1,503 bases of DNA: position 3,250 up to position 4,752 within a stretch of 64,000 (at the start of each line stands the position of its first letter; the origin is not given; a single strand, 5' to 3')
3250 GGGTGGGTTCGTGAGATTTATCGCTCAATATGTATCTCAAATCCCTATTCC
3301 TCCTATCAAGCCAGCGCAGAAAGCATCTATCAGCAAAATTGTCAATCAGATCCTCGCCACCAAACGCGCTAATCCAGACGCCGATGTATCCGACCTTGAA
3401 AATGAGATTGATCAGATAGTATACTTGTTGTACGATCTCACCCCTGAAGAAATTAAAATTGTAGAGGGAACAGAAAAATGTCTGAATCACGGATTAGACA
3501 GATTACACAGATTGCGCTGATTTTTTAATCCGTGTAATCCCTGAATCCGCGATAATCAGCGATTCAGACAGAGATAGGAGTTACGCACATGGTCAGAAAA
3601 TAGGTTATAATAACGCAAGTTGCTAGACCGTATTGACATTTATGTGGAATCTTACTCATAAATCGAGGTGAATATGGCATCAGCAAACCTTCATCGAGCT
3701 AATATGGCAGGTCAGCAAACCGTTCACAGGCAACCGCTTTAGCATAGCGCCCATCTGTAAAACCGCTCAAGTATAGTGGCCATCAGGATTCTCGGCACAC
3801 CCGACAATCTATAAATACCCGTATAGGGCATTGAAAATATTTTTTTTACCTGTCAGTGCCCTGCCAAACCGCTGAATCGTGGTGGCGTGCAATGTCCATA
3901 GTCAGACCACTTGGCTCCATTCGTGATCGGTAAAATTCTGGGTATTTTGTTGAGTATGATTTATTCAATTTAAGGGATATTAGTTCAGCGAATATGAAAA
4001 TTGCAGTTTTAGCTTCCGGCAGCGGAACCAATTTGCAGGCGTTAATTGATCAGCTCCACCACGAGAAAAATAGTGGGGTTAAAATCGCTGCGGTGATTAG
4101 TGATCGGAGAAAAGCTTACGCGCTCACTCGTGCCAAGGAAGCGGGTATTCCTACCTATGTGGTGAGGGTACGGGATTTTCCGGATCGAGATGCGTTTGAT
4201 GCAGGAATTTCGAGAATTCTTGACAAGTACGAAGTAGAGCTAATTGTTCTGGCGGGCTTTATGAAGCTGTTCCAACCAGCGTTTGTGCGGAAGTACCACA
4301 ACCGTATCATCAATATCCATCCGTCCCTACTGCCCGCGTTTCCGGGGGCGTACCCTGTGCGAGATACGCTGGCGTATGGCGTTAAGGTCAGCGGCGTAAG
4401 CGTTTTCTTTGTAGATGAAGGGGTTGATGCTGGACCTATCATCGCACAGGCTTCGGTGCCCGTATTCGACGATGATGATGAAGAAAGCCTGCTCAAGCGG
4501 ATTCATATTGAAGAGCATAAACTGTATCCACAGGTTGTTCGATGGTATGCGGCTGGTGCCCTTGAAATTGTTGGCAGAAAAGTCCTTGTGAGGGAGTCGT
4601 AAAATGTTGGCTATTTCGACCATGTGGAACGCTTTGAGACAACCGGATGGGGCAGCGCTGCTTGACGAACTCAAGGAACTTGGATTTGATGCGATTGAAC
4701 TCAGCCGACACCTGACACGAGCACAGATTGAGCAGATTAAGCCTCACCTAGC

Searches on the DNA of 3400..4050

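Call 11: search_rna_families(source=window, start=3400, end=4050, threshold=evalue, max_evalue=10)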
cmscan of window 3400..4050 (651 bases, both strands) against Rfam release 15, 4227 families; matches with E-value up to 10: 1.
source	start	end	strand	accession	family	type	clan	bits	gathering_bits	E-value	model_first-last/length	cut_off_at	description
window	3484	3555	+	RF00706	mir-263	Gene; miRNA;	CL00093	13.3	51.3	4.5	1-86/86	no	mir-263 microRNA precursor family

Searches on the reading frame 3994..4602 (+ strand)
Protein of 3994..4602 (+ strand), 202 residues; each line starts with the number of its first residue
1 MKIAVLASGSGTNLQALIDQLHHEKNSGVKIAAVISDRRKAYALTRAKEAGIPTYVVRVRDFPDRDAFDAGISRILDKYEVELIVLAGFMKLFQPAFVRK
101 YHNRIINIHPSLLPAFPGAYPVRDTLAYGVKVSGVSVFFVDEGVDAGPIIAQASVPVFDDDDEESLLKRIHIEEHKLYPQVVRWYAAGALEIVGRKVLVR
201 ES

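Call 14: find_encoding_contigs(protein=window:3994-4602:+, flank=6000, max_places=10)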
Protein window:3994-4602:+ (202 aa): 11 contigs read that carry it; 7 places shown.
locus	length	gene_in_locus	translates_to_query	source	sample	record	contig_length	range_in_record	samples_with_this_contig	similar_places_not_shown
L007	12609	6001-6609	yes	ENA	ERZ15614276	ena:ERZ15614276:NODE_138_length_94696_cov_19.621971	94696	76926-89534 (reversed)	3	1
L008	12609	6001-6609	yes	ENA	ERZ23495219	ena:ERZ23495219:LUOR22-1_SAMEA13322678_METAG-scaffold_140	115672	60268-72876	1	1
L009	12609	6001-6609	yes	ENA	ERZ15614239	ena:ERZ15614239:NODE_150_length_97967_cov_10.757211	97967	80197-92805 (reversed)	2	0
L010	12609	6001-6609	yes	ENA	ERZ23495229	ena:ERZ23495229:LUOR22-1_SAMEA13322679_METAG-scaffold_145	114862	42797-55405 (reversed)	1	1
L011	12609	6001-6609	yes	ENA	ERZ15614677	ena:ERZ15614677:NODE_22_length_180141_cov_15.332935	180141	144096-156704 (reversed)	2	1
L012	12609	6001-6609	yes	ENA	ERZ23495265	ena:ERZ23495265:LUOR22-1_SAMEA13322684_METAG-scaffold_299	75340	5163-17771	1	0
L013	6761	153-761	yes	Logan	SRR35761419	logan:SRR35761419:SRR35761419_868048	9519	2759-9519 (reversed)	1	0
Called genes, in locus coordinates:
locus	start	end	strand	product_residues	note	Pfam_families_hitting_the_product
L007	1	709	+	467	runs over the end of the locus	PF01425:Amidase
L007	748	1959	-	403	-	PF01408:GFO_IDH_MocA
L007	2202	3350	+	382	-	PF13088:BNR_2 (faint)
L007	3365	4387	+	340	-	PF00144:Beta-lactamase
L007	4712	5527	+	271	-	PF12950:TaqI_C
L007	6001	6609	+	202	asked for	PF00551:Formyl_trans_N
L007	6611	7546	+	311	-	PF01261:AP_endonuc_2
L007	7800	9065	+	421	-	PF00275:EPSP_synthase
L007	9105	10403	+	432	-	PF00815:Histidinol_dh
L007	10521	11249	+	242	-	PF06267:DUF1028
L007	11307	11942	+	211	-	PF08241:Methyltransf_11 (weak)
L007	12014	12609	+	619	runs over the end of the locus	PF02518:HATPase_c (weak), PF13589:HATPase_c_3, PF00183:HSP90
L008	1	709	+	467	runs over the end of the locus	PF01425:Amidase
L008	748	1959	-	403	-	PF01408:GFO_IDH_MocA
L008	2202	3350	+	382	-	PF13088:BNR_2 (faint)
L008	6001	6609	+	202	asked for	PF00551:Formyl_trans_N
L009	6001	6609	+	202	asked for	PF00551:Formyl_trans_N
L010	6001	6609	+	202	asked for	PF00551:Formyl_trans_N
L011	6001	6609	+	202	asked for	PF00551:Formyl_trans_N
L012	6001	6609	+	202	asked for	PF00551:Formyl_trans_N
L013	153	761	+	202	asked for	PF00551:Formyl_trans_N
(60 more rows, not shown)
